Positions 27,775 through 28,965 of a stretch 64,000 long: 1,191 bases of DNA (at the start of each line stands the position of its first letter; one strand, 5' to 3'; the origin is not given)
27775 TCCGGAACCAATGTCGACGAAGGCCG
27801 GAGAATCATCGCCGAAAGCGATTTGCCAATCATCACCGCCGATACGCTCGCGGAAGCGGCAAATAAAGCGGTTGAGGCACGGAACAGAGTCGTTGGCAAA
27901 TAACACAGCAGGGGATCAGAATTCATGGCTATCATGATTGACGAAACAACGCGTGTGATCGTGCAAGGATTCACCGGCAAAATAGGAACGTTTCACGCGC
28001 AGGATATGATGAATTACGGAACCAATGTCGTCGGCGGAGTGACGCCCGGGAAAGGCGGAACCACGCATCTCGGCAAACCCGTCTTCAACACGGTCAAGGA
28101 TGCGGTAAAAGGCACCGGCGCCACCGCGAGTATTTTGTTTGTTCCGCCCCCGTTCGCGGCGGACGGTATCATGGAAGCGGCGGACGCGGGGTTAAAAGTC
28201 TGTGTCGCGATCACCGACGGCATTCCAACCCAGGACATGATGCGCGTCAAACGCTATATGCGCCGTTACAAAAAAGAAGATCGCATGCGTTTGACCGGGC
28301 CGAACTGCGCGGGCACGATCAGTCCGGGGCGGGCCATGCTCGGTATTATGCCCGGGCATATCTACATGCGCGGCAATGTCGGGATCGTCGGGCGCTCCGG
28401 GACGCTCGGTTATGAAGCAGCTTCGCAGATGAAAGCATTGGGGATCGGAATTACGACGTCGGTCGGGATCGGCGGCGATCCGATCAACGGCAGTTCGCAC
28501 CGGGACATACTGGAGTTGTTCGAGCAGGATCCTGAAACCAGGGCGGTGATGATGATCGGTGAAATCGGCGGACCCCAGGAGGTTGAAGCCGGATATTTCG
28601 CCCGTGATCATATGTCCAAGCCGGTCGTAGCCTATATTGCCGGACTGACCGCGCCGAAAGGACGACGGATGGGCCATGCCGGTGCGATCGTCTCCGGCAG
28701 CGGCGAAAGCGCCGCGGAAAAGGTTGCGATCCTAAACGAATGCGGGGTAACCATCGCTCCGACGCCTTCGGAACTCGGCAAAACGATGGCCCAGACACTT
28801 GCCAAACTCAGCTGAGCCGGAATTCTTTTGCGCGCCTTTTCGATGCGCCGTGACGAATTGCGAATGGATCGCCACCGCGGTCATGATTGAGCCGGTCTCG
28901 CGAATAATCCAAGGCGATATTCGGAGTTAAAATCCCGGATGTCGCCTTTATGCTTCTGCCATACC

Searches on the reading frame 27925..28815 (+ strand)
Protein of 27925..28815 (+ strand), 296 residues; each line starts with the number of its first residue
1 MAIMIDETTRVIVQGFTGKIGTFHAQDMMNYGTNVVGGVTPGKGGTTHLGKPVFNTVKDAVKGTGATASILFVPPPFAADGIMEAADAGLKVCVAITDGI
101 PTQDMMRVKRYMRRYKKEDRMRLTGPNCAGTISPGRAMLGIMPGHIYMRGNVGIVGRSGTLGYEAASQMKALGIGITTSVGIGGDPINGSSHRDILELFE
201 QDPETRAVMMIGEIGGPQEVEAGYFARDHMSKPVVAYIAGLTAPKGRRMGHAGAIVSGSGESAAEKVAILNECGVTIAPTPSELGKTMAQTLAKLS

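Call 20: search_protein_families(library=ncbifam, proteins=[window:27925-28815:+])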
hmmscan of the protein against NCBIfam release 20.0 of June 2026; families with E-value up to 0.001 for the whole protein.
window:27925-28815:+ (296 aa): 7 families
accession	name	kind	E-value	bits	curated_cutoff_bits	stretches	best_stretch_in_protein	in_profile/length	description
NF004230.0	PRK05678.1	equivalog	6.5e-129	429.3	336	1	1-293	1-289/291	succinate--CoA ligase subunit alpha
TIGR01019.1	sucCoAalpha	subfamily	6.9e-120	399.8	353.2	1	3-292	1-286/286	succinate--CoA ligase subunit alpha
TIGR02717.1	AcCoA-syn-alpha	equivalog_domain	8.5e-20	70.8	567.15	1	19-292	21-287/447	acetate--CoA ligase alpha subunit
NF004760.0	PRK06091.1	subfamily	9.3e-14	50.8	433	1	65-246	117-294/555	acyl-CoA synthetase FdrA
NF045493.1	HydDutCoALig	equivalog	5.7e-09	35.1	1300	1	20-284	24-285/698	4-hydroxybutyrate--CoA ligase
NF045494.1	AcCoALig_Archglob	equivalog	7.6e-08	31.2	1200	1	69-257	285-471/665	acetate--CoA ligase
NF045492.1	HydPropCoALig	equivalog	3.1e-05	22.5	1300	1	82-259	328-509/700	3-hydroxypropionate--CoA ligase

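Call 78: find_homologous_proteins(query=window:27925-28815:+, max_evalue=1e-100)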
Query window:27925-28815:+ (296 aa): 7973 proteins with E <= 1e-100 among 8000 candidates; the best 120 are listed.
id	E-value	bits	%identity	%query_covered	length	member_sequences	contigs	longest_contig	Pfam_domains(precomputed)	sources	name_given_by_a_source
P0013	1.6e-190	650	100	100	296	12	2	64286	PF00549.25,PF02629.26,PF13607.12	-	-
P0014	8.0e-184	628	-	-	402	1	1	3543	PF00549.25,PF02629.26,PF13607.12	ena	-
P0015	8.7e-174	595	90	99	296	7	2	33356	PF00549.25,PF02629.26,PF13607.12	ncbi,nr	ncbi:MAG: succinate--CoA ligase subunit alpha [Pseudomonadota bacterium]|nr:succinate--CoA ligase su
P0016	1.1e-172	591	90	100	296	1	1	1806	PF00549.25,PF02629.26,PF13607.12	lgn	-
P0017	5.3e-172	589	90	100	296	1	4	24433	PF00549.25,PF02629.26,PF13607.12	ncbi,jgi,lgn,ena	-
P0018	8.8e-172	588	90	99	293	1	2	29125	PF00549.25,PF02629.26,PF13607.12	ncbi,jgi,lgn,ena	jgi:malate-CoA ligase subunit alpha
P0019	4.1e-171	586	90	99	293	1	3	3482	PF00549.25,PF02629.26,PF13607.12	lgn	-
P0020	4.6e-171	586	90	99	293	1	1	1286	PF00549.25,PF02629.26,PF13607.12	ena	-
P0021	5.1e-171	586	90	99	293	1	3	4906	PF00549.25,PF02629.26,PF13607.12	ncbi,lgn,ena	-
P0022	5.2e-171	586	90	99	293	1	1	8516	PF00549.25,PF02629.26,PF13607.12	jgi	jgi:malate-CoA ligase subunit alpha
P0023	5.8e-171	585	90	99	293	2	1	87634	PF00549.25,PF02629.26,PF13607.12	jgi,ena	-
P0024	3.4e-170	583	90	99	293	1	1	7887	PF00549.25,PF02629.26,PF13607.12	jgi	jgi:malate-CoA ligase subunit alpha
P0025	5.0e-170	582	90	99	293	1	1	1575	PF00549.25,PF02629.26,PF13607.12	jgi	jgi:malate-CoA ligase subunit alpha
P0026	7.9e-168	575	88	100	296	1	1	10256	PF00549.25,PF02629.26,PF13607.12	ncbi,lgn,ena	-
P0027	4.2e-167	573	87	100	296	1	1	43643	PF00549.25,PF02629.26,PF13607.12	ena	-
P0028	4.7e-167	573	87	99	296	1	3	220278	PF00549.25,PF02629.26,PF13607.12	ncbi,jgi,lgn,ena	-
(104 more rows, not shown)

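Call 79: find_encoding_contigs(protein=P0015, flank=4000, max_places=2)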
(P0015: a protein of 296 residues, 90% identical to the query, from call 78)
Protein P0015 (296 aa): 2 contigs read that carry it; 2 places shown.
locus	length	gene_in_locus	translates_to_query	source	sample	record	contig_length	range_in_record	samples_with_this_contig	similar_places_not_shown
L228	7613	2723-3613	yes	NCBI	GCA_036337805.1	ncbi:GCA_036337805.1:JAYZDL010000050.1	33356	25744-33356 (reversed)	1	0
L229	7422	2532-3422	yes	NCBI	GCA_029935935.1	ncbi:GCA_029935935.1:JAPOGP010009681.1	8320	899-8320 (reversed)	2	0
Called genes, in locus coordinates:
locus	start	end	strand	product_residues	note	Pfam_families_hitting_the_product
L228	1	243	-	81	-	PF00389:2-Hacid_dh (weak)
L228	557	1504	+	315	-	PF03328:HpcH_HpaI, PF15617:C-C_Bond_Lyase (faint), PF22484:DUF6986 (weak)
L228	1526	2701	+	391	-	PF08442:ATP-grasp_2, PF13549:ATP-grasp_5, PF24948:Citrate_synth_N, PF00549:Ligase_CoA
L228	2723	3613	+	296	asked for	PF02629:CoA_binding, PF00549:Ligase_CoA, PF13607:Succ_CoA_lig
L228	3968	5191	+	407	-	-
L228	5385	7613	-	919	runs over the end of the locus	PF00311:PEPcase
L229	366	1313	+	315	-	PF03328:HpcH_HpaI, PF15617:C-C_Bond_Lyase (faint), PF22484:DUF6986 (weak)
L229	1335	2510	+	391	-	PF08442:ATP-grasp_2, PF13549:ATP-grasp_5, PF24948:Citrate_synth_N, PF00549:Ligase_CoA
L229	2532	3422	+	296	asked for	PF02629:CoA_binding, PF00549:Ligase_CoA, PF13607:Succ_CoA_lig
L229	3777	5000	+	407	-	-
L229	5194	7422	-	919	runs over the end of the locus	PF00311:PEPcase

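Call 80: find_encoding_contigs(protein=P0023, flank=4000, max_places=2)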
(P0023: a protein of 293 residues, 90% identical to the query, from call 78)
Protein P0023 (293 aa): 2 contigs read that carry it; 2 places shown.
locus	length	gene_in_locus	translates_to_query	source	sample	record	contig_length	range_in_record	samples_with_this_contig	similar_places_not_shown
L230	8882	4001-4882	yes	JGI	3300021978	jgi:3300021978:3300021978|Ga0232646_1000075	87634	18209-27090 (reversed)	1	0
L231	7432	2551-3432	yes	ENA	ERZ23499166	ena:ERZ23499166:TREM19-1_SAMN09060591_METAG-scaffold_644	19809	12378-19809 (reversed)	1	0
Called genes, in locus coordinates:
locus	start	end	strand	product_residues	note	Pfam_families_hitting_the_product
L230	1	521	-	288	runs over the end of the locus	PF27523:PSD, PF02666:PS_Dcarbxylase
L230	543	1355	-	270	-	PF00389:2-Hacid_dh, PF02826:2-Hacid_dh_C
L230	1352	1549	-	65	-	-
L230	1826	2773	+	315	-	PF03328:HpcH_HpaI, PF15617:C-C_Bond_Lyase (faint), PF22484:DUF6986 (weak)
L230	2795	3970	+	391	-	PF08442:ATP-grasp_2, PF13549:ATP-grasp_5, PF24948:Citrate_synth_N, PF00549:Ligase_CoA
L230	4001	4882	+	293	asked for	PF02629:CoA_binding, PF13607:Succ_CoA_lig, PF00549:Ligase_CoA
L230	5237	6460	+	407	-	-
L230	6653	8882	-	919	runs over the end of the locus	PF00311:PEPcase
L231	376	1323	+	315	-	PF03328:HpcH_HpaI, PF15617:C-C_Bond_Lyase (faint), PF22484:DUF6986 (weak)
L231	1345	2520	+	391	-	PF08442:ATP-grasp_2, PF13549:ATP-grasp_5, PF24948:Citrate_synth_N, PF00549:Ligase_CoA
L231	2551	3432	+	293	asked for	PF02629:CoA_binding, PF13607:Succ_CoA_lig, PF00549:Ligase_CoA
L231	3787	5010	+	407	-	-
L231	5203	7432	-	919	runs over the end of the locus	PF00311:PEPcase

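Call 81: find_encoding_contigs(protein=P0028, flank=4000, max_places=2)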
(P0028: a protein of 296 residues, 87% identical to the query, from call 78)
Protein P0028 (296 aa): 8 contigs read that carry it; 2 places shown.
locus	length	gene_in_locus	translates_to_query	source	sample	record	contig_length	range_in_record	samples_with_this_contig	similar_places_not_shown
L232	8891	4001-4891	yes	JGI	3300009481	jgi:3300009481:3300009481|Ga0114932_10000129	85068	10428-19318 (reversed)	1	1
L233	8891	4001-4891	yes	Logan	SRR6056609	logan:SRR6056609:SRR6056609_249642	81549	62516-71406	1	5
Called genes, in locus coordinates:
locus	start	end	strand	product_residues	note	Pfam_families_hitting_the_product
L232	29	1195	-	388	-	PF00266:Aminotran_5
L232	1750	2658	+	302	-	PF03328:HpcH_HpaI, PF15617:C-C_Bond_Lyase (faint), PF22484:DUF6986 (weak)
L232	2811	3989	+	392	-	PF08442:ATP-grasp_2, PF13549:ATP-grasp_5 (weak), PF24948:Citrate_synth_N, PF00549:Ligase_CoA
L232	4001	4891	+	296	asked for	PF02629:CoA_binding, PF00549:Ligase_CoA, PF13607:Succ_CoA_lig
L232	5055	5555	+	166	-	PF00578:AhpC-TSA, PF08534:Redoxin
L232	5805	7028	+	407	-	-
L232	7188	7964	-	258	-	PF03706:LPG_synthase_TM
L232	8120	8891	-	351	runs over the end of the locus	PF00534:Glycos_transf_1, PF13692:Glyco_trans_1_4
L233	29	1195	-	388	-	PF00266:Aminotran_5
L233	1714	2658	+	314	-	PF03328:HpcH_HpaI, PF15617:C-C_Bond_Lyase (faint), PF22484:DUF6986 (weak)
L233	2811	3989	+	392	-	PF08442:ATP-grasp_2, PF13549:ATP-grasp_5 (weak), PF24948:Citrate_synth_N, PF00549:Ligase_CoA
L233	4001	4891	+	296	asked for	PF02629:CoA_binding, PF00549:Ligase_CoA, PF13607:Succ_CoA_lig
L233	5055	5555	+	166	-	PF00578:AhpC-TSA, PF08534:Redoxin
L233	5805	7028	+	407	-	-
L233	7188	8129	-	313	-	PF03706:LPG_synthase_TM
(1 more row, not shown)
